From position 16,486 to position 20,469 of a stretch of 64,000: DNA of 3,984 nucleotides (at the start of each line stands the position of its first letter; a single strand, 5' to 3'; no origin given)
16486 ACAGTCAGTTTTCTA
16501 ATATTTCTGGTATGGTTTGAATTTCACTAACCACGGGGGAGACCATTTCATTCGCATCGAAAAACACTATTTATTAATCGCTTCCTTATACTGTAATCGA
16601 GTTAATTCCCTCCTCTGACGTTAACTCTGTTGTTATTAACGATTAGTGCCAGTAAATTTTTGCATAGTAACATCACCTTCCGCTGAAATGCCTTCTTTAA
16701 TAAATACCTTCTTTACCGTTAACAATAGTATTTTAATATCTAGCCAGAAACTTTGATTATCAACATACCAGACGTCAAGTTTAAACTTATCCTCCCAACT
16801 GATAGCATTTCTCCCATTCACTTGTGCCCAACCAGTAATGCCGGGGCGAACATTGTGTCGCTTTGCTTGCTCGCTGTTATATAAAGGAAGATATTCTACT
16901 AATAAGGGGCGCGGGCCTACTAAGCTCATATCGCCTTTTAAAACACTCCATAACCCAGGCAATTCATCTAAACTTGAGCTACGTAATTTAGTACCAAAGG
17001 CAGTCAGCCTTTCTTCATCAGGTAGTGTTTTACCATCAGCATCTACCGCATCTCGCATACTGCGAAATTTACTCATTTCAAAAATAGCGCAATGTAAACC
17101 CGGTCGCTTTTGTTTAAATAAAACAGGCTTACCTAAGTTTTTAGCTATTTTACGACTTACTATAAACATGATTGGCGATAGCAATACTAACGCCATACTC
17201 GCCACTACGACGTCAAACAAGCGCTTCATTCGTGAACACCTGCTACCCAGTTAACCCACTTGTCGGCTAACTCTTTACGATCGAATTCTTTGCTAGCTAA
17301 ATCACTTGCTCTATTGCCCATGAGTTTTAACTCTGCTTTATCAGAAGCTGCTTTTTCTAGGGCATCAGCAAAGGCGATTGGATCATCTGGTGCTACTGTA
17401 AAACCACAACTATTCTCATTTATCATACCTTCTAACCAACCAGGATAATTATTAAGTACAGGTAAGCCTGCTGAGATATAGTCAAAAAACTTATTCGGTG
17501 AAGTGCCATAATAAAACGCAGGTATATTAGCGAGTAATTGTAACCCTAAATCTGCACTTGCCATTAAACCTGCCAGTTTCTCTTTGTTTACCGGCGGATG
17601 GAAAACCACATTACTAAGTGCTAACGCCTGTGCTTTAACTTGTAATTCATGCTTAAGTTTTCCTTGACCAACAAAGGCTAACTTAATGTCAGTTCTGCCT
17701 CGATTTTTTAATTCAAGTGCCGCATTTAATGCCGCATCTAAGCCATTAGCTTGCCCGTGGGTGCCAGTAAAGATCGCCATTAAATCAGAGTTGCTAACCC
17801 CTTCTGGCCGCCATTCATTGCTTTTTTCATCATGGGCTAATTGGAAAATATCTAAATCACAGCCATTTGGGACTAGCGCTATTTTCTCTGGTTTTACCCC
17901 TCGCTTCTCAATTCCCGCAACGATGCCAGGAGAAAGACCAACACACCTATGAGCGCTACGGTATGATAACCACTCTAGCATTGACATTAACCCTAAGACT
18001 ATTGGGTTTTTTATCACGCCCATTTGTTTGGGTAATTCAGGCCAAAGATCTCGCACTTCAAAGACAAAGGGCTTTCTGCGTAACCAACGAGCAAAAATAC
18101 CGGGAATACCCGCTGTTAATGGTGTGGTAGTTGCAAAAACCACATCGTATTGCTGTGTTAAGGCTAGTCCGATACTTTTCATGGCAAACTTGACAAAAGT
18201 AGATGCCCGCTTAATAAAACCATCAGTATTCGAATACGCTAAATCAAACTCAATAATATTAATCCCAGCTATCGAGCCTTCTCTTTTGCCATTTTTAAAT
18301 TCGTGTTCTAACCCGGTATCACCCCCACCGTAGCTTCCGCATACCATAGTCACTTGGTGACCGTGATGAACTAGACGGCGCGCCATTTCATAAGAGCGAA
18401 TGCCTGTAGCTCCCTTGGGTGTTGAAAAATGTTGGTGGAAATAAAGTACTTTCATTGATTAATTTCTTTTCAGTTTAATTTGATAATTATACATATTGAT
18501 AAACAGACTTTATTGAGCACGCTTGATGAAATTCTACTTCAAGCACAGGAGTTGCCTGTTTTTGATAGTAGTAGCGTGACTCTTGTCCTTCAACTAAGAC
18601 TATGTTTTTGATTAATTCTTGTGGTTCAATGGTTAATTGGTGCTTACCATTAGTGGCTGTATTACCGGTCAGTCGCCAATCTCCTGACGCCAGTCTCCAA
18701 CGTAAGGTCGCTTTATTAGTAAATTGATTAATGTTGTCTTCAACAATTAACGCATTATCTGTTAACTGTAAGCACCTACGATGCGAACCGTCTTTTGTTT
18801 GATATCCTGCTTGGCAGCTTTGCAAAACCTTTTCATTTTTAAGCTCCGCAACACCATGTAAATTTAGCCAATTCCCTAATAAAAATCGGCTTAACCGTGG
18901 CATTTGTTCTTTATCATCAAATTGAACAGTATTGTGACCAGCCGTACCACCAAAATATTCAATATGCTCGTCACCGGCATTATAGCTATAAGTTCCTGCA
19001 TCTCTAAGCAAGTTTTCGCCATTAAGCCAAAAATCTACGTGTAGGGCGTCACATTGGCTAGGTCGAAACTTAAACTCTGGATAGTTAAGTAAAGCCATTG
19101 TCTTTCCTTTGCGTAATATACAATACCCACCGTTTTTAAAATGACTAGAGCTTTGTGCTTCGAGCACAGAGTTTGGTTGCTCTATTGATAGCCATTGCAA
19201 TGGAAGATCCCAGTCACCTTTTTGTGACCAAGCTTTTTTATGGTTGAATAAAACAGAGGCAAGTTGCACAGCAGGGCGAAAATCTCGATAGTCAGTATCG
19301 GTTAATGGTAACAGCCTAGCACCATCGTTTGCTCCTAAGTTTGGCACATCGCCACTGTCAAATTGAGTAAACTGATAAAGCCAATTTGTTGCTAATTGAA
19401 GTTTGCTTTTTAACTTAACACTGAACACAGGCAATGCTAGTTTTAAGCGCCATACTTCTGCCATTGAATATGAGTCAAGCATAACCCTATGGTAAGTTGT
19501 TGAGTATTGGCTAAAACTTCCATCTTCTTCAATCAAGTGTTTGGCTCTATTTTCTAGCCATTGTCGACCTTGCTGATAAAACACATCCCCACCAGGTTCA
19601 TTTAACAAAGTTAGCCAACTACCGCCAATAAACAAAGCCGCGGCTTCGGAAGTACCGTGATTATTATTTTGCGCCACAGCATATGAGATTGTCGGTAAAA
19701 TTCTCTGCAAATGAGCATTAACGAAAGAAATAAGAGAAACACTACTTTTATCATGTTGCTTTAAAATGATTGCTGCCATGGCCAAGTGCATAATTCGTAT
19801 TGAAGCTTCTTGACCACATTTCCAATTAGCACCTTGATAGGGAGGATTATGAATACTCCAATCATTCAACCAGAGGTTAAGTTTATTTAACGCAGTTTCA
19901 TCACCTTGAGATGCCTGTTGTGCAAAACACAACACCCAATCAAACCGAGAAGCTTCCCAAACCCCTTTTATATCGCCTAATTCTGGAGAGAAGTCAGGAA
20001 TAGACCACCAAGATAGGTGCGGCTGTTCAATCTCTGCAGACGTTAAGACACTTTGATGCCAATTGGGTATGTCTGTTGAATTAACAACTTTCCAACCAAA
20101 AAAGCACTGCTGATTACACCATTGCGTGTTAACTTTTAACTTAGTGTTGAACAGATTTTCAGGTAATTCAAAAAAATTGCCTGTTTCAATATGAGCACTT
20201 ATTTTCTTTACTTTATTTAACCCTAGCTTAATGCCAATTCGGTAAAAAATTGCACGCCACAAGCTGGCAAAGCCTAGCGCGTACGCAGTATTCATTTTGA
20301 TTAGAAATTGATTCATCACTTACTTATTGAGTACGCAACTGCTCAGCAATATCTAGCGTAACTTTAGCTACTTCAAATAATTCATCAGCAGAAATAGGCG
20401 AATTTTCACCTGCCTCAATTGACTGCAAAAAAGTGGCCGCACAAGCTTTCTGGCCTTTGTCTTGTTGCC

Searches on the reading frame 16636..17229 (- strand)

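Call 4: search_protein_families(library=pfam, proteins=[window:16636-17229:-], max_evalue=0.01)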
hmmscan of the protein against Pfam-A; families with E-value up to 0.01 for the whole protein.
window:16636-17229:- (197 aa): 1 family
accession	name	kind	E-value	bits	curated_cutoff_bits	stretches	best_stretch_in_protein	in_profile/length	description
PF02397.22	Bac_transf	-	2.1e-62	210.3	27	1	2-176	1-178/179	Bacterial sugar transferase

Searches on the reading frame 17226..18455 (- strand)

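Call 4: search_protein_families(library=pfam, proteins=[window:17226-18455:-], max_evalue=0.01)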
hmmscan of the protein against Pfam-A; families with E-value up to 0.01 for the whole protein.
window:17226-18455:- (409 aa): 5 families
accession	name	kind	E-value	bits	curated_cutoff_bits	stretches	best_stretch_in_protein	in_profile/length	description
PF13579.12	Glyco_trans_4_4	-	2.4e-18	67.4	29.7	1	17-198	3-158/158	Glycosyl transferase 4-like domain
PF13439.12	Glyco_transf_4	-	1.6e-14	54.7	28.5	1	22-202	9-169/170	Glycosyltransferase Family 4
PF13692.12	Glyco_trans_1_4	-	1.7e-13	51.5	27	1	228-372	5-142/142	Glycosyl transferases group 1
PF00534.26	Glycos_transf_1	-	4.2e-13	49.6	26.4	1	219-383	9-169/172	Glycosyl transferases group 1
PF13524.12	Glyco_trans_1_2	-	0.00014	22.3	25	1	255-398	13-140/144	Glycosyl transferase-like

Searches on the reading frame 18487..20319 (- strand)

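Call 4: search_protein_families(library=pfam, proteins=[window:18487-20319:-], max_evalue=0.01)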
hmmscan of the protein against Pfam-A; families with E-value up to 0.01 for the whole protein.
window:18487-20319:- (610 aa): 2 families
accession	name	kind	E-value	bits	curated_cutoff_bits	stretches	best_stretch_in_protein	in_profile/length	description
PF07940.18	Hepar_II_III_C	-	8.1e-25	88.2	24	1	390-553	5-174/237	Heparinase II/III-like, C-terminal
PF16889.11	Hepar_II_III_N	-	0.0002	21.3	22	1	121-316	99-299/340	Heparinase II/III N-terminus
